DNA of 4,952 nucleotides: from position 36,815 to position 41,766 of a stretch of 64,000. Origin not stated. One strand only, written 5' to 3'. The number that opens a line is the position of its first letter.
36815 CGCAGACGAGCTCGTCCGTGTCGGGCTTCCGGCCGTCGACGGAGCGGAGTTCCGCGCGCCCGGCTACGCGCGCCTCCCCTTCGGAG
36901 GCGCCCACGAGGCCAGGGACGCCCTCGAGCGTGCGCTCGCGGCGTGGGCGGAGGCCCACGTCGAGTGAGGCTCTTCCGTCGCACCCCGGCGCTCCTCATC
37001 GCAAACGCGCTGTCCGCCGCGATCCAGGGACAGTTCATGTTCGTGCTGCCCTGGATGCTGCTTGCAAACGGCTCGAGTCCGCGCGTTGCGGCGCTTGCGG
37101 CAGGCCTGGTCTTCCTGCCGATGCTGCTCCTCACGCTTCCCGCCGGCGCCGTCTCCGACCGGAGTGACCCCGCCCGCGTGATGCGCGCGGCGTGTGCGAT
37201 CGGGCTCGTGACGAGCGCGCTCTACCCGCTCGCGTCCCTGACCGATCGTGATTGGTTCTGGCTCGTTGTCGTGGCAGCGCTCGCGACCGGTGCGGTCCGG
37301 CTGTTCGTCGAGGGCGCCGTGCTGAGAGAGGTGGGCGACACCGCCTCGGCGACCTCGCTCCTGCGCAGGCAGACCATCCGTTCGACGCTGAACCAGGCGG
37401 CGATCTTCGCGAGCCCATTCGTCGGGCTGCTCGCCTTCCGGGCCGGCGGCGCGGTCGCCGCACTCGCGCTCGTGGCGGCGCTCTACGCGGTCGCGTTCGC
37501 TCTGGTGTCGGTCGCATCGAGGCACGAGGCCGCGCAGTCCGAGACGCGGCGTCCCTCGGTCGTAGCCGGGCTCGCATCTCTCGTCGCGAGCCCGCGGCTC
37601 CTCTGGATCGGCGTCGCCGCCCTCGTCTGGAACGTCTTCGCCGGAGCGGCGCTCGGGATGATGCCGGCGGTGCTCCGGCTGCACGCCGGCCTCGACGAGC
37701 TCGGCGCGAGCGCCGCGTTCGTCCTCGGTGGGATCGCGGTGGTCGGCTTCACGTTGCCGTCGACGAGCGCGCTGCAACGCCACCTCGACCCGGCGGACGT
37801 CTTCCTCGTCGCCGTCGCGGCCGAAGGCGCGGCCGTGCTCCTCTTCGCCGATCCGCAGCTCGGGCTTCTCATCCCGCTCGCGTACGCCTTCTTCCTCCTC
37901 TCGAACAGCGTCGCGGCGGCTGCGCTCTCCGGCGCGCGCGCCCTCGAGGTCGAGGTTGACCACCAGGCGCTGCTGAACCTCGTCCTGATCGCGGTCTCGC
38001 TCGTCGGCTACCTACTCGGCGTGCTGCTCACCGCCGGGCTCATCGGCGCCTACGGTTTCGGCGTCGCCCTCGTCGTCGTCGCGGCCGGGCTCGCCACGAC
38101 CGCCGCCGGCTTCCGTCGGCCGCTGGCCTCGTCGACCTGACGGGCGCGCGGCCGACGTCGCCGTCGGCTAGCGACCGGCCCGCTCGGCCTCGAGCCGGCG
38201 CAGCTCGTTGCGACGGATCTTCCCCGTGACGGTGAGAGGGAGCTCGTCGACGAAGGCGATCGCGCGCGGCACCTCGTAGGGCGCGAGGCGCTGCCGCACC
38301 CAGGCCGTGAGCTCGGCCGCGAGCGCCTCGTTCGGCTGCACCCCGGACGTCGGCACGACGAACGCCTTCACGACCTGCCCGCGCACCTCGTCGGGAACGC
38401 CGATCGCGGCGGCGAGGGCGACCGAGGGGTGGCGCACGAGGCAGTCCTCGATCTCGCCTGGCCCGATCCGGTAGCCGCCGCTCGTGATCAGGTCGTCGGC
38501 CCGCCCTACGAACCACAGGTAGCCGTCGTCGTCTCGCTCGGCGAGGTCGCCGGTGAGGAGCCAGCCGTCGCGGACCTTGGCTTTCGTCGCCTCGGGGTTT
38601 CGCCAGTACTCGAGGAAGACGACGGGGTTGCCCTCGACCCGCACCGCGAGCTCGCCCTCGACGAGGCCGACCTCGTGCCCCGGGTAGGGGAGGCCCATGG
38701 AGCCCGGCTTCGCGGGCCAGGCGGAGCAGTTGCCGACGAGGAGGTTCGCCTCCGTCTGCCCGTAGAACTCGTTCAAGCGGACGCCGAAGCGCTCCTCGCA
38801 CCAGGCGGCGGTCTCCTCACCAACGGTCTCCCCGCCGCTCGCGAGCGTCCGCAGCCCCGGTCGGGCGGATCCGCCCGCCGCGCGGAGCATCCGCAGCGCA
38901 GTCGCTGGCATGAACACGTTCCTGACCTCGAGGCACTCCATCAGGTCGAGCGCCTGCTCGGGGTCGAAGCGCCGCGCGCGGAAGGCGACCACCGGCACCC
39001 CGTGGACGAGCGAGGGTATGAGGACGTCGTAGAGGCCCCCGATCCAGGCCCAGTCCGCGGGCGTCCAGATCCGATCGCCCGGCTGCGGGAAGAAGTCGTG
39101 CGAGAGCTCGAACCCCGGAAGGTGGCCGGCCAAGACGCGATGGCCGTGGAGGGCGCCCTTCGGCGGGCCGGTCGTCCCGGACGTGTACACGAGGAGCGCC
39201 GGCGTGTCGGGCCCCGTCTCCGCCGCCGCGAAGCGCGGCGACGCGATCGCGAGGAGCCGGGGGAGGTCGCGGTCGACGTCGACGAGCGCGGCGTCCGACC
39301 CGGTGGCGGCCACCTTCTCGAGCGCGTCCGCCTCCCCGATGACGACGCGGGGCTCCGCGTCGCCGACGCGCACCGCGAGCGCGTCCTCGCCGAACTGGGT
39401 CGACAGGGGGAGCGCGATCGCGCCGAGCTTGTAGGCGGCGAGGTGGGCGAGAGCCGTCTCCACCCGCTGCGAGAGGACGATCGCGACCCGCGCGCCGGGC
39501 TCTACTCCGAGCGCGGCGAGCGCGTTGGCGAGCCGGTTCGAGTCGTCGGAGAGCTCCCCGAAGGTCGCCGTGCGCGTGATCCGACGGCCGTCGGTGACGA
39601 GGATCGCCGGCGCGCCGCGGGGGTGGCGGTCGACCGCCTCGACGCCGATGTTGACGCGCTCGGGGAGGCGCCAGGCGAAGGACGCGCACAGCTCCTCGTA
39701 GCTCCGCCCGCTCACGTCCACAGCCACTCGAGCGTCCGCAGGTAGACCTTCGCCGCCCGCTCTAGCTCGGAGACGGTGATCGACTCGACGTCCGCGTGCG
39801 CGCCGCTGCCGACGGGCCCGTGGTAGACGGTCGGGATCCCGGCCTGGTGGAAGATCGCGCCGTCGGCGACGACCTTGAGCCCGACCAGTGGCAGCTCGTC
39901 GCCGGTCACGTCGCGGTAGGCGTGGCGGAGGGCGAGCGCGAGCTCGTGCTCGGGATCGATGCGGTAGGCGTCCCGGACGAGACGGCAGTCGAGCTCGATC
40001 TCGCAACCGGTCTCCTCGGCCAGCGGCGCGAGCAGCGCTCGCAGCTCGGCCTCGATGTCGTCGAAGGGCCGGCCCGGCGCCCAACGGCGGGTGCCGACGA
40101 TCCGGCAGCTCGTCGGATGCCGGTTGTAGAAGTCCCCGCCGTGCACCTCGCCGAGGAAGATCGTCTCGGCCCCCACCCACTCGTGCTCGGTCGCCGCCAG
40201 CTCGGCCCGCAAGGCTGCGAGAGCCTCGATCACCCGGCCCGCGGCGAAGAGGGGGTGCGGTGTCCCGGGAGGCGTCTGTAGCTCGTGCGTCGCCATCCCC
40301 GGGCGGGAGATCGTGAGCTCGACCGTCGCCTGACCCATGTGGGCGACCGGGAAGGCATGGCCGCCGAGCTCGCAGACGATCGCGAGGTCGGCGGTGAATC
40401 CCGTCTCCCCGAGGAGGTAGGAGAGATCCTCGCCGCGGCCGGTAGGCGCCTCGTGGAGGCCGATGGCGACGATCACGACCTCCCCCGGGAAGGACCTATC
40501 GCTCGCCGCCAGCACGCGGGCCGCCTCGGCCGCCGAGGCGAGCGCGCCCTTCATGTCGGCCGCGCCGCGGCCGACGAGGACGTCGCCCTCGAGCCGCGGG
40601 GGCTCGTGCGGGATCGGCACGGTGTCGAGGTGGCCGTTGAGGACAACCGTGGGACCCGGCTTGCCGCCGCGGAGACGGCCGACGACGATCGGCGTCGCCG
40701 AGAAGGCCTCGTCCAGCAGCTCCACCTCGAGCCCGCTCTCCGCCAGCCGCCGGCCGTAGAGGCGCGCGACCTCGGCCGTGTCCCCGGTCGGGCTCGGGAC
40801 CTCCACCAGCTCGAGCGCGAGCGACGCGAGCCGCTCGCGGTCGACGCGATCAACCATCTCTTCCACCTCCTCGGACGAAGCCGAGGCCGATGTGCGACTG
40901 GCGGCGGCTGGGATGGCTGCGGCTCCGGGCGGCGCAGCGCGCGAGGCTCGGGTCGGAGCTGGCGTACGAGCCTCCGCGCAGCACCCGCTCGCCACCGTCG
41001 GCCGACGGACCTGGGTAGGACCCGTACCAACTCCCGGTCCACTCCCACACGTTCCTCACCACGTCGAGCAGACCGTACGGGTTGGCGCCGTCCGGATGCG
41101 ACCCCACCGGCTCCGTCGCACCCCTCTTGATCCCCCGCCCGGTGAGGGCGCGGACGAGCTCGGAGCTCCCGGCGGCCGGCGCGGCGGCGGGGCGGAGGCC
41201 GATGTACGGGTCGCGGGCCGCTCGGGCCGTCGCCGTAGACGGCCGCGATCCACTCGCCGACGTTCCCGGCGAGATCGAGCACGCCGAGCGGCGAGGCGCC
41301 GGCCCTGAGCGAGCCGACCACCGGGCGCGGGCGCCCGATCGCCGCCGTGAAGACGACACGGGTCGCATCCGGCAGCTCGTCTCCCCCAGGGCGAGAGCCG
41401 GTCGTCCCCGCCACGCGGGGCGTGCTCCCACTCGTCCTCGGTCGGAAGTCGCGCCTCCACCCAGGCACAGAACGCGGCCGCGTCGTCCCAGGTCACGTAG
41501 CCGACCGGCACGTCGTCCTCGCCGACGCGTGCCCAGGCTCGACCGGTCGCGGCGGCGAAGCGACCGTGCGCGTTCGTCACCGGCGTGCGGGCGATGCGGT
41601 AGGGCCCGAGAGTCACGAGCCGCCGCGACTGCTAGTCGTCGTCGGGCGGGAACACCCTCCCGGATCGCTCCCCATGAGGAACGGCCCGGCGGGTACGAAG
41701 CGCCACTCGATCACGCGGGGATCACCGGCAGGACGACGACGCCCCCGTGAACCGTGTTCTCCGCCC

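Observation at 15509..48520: Four enolase-superfamily genes and multiple paralog pairs in 33 kb: an uncharacterised N-acyl/D-amino-acid or peptide catabolic supercluster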

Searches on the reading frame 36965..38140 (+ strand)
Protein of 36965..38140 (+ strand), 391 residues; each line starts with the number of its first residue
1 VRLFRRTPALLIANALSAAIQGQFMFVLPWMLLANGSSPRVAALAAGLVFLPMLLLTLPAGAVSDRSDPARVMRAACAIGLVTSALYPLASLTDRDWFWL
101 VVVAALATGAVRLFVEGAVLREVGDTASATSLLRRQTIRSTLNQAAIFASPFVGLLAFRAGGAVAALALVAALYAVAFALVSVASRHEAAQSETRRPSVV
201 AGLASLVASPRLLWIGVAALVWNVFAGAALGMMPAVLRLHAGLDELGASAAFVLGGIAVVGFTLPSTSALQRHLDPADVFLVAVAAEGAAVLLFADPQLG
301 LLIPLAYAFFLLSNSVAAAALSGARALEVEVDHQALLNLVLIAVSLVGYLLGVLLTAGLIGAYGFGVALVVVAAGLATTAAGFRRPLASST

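Call 6: search_protein_families(library=pfam, proteins=[window:36965-38140:+])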
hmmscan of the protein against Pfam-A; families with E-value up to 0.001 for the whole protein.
window:36965-38140:+ (391 aa): 1 family
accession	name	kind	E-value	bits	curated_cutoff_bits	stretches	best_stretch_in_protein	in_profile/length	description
PF07690.21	MFS_1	-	4.5e-13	49.3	33.4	1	10-319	1-310/347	Major Facilitator Superfamily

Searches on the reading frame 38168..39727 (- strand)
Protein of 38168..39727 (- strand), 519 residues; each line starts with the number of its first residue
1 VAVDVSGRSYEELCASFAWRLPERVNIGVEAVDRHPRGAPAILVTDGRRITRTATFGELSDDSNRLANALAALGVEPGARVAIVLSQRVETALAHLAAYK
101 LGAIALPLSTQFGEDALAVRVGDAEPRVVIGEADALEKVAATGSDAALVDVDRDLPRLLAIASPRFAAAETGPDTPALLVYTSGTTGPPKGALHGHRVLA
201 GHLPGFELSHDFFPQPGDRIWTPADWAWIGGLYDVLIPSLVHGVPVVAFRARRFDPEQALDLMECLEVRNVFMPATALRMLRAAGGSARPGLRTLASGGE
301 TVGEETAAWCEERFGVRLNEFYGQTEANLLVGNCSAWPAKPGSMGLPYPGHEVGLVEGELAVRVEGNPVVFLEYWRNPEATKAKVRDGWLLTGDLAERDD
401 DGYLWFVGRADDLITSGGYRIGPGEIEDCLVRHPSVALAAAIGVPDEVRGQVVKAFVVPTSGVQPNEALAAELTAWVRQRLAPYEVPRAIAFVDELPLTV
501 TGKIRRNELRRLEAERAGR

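Call 7: search_protein_families(library=pfam, proteins=[window:38168-39727:-])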
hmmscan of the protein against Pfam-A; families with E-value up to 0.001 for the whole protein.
window:38168-39727:- (519 aa): 2 families
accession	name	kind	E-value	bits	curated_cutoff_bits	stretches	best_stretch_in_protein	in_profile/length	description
PF00501.34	AMP-binding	-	5.6e-60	203.6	29.9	1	31-359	4-359/384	AMP-binding enzyme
PF13193.12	AMP-binding_C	-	1.8e-25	90.1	24.5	1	425-503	1-76/76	AMP-binding enzyme C-terminal domain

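Call 36: search_protein_families(library=ncbifam, proteins=[window:38168-39727:-], max_evalue=1e-10)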
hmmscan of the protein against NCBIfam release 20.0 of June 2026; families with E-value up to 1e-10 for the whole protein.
window:38168-39727:- (519 aa): 99 families (the best 25 are shown)
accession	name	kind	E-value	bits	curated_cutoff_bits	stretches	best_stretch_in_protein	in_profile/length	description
NF003313.0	PRK04319.1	equivalog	7.2e-102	341.5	729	1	9-513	27-561/574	acetate--CoA ligase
NF047394.1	AcylCoAsynMbcS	equivalog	5.8e-93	312.3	850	1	22-516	9-523/525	acyl-CoA synthetase MbcS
NF004837.0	PRK06187.1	subfamily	9.6e-83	278.2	476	1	42-512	26-521/531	long-chain-fatty-acid--CoA ligase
TIGR02188.1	Ac_CoA_lig_AcsA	equivalog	1.1e-70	238.6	724.95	2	156-514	220-606/629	acetate--CoA ligase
NF005702.0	PRK07514.1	subfamily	3.7e-70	236.7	558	1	51-511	27-498/506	malonyl-CoA synthase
NF001208.0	PRK00174.1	subfamily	3.2e-67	227.3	657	2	157-515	240-622/649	acetate--CoA ligase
TIGR02262.1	benz_CoA_lig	subfamily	2.3e-60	204.8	375.25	1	52-511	29-507/508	benzoate-CoA ligase family protein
NF004822.0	PRK06178.1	equivalog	4.1e-60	203.9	782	1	166-512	205-566/571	acyl-CoA synthetase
NF052580.1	Str24CoAsynCasG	equivalog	7.1e-60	202.9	750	1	42-509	58-546/548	steroid-24-oyl-CoA synthetase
NF006572.0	PRK09088.1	equivalog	2.2e-58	198.2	696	1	35-514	10-488/491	acyl-CoA synthetase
NF005858.0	PRK07787.1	subfamily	4e-58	197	575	1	63-510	29-469/471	acyl-CoA synthetase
NF005857.1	PRK07786.1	exception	1.3e-57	195.4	733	1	46-511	27-510/513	fatty-acid--CoA ligase FadD5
NF005801.1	PRK07656.1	equivalog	3.9e-57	194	657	1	44-510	21-500/500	FadD3 family acyl-CoA ligase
NF006181.0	PRK08314.1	subfamily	8.4e-57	192.7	705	1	167-516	197-557/563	long-chain-fatty-acid--CoA ligase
NF052269.1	Staph_lig_FadD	equivalog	3.4e-56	190.6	650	1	52-516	26-496/499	long-chain-fatty-acid--CoA ligase FadD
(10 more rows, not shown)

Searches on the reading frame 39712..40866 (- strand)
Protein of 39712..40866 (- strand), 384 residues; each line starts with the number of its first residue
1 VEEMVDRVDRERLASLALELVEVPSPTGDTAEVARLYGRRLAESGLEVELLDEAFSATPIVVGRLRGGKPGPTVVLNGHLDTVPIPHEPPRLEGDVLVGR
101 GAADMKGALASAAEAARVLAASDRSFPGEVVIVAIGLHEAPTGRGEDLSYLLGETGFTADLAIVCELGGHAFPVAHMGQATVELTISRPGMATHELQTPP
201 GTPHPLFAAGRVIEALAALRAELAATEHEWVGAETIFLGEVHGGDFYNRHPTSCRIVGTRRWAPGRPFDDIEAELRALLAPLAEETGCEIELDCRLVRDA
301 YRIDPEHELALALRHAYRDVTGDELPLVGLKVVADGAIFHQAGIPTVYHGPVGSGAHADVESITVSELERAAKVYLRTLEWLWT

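Call 7: search_protein_families(library=pfam, proteins=[window:39712-40866:-])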
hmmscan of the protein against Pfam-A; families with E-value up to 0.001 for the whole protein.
window:39712-40866:- (384 aa): 3 families
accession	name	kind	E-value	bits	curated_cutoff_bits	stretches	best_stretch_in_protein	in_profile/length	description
PF01546.33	Peptidase_M20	-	1.9e-21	77.4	24.6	1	75-380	1-205/206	Peptidase family M20/M25/M40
PF04389.22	Peptidase_M28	-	3.6e-07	30.6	21.3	1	61-140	2-68/193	Peptidase family M28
PF07687.19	M20_dimer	-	8.1e-07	29.4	21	1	177-285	4-105/107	Peptidase dimerisation domain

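Call 36: search_protein_families(library=ncbifam, proteins=[window:39712-40866:-], max_evalue=1e-10)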
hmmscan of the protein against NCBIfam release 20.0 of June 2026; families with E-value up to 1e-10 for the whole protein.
window:39712-40866:- (384 aa): 24 families
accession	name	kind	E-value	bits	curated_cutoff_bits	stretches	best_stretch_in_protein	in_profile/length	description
TIGR01910.1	DapE-ArgE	subfamily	5.3e-30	104.9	217.6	1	16-374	3-373/373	ArgE/DapE family deacylase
TIGR01900.1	dapE-gram_pos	equivalog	1.3e-28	99.9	304.2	1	11-377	3-348/351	succinyl-diaminopimelate desuccinylase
TIGR01892.1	AcOrn-deacetyl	equivalog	9.7e-26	90.7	297.7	1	34-374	21-360/365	acetylornithine deacetylase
NF006402.0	PRK08651.1-5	equivalog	2.5e-25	89.3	369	1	61-382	48-367/369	succinyl-diaminopimelate desuccinylase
NF005306.0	PRK06837.1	subfamily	2e-24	86.2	376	1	52-374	77-413/427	ArgE/DapE family deacylase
NF006399.0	PRK08651.1-2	equivalog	4.3e-23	82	381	1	11-186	4-186/405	succinyl-diaminopimelate desuccinylase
NF006400.0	PRK08651.1-3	equivalog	2.5e-21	76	374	1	60-380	74-404/410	succinyl-diaminopimelate desuccinylase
NF009555.0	PRK13004.1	equivalog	7.2e-21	74.5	321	1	10-377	14-390/399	YgeY family selenium metabolism-linked hydrolase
NF009557.0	PRK13009.1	equivalog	1.4e-19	70.5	284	1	14-382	6-374/377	succinyl-diaminopimelate desuccinylase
NF006370.0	PRK08596.1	equivalog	5.5e-19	68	412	1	4-166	8-180/425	acetylornithine deacetylase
NF005710.0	PRK07522.1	subfamily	1e-18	67.7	412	1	41-378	39-384/391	acetylornithine deacetylase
NF005373.0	PRK06915.1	equivalog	2.7e-18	66.1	428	1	53-380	75-416/422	peptidase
NF003367.0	PRK04443.1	equivalog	6.3e-18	65.2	363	1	14-126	10-107/349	[LysW]-lysine hydrolase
TIGR01883.1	PepT-like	hypoth_equivalog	1.9e-15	56.8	274.25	1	15-374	4-355/361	peptidase T-like protein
NF009558.0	PRK13013.1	equivalog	2.1e-14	53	428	1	7-152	10-171/429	acetylornithine deacetylase/succinyl-diaminopimelate desuccinylase family protein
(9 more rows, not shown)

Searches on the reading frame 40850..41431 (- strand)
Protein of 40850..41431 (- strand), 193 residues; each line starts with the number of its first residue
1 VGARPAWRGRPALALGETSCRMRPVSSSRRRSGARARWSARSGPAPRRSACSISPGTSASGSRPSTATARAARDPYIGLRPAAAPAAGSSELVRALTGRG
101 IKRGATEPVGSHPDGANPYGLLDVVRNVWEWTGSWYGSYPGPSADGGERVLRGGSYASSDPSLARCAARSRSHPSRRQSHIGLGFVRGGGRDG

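Call 7: search_protein_families(library=pfam, proteins=[window:40850-41431:-])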
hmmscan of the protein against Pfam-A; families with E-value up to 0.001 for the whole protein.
window:40850-41431:- (193 aa): 1 family
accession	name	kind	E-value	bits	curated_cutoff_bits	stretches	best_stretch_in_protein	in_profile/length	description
PF03781.23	FGE-sulfatase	-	3.1e-18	66.8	23.3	1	98-184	157-252/255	Sulfatase-modifying factor enzyme 1-like domain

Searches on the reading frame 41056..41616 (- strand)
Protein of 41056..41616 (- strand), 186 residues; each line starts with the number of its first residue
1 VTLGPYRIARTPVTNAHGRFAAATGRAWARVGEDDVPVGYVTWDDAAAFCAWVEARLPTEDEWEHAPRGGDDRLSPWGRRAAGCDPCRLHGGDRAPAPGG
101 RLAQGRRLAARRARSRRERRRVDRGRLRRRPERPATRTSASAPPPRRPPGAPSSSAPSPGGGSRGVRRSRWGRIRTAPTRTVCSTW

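Call 51: search_protein_families(library=pfam, proteins=[window:41056-41616:-], max_evalue=0.0001)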
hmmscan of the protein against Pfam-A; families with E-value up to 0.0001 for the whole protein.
window:41056-41616:- (186 aa): 1 family
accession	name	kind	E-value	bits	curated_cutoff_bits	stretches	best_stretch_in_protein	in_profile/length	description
PF03781.23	FGE-sulfatase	-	3e-15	57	23.3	1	18-80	50-136/255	Sulfatase-modifying factor enzyme 1-like domain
